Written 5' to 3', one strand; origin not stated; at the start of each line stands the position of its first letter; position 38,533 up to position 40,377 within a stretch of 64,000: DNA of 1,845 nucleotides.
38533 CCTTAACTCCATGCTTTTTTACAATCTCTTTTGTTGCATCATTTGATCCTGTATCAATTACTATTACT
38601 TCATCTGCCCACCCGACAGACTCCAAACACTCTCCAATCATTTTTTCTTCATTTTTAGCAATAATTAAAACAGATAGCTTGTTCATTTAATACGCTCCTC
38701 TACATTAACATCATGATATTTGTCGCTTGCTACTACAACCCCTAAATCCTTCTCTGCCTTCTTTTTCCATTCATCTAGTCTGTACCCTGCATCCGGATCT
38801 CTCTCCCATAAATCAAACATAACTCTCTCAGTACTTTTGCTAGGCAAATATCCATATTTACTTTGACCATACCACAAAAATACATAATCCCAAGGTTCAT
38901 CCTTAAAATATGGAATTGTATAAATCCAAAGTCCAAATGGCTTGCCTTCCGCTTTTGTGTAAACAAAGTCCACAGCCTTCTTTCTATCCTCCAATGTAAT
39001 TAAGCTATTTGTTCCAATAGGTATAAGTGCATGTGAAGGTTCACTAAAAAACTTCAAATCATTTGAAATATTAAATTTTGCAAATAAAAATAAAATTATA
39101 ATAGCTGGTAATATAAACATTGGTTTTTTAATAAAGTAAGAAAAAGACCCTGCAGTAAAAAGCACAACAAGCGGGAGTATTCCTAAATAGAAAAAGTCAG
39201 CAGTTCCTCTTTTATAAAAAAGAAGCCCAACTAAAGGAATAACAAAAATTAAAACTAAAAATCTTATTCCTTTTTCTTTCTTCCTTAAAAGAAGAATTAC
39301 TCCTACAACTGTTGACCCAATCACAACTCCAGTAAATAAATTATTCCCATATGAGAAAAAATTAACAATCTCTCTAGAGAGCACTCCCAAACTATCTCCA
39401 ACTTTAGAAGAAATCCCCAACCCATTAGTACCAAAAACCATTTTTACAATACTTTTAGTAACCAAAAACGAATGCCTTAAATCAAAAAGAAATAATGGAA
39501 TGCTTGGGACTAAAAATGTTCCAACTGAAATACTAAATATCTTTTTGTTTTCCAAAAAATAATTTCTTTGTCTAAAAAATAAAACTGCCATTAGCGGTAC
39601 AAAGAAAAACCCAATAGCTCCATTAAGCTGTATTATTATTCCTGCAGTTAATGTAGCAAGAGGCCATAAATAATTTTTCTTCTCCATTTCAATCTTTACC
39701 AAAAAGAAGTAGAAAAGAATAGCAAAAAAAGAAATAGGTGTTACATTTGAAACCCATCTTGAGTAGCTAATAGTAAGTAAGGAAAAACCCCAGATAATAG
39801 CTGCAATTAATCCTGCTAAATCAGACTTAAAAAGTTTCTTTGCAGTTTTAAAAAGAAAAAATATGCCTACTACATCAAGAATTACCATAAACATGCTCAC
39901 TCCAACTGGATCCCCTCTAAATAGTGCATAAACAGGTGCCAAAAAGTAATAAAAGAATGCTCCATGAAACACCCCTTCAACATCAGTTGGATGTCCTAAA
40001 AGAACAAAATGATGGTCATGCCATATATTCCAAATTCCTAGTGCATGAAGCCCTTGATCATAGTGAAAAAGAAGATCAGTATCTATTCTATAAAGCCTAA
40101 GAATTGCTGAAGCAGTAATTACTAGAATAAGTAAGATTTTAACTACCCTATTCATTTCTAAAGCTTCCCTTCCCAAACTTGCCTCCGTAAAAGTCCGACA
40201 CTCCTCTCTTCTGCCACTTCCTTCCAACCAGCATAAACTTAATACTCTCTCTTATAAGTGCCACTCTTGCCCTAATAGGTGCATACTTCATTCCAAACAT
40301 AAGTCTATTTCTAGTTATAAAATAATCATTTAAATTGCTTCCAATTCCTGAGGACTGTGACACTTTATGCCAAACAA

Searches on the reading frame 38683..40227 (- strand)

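Call 71: search_protein_families(library=pfam, proteins=[window:38683-40227:-], max_evalue=0.0001)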
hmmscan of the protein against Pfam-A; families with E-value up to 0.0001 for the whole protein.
window:38683-40227:- (514 aa): 1 family
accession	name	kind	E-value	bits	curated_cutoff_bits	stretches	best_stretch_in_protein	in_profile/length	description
PF13231.12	PMT_2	-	6e-09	36.8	26.1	1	89-240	3-153/160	Dolichyl-phosphate-mannose-protein mannosyltransferase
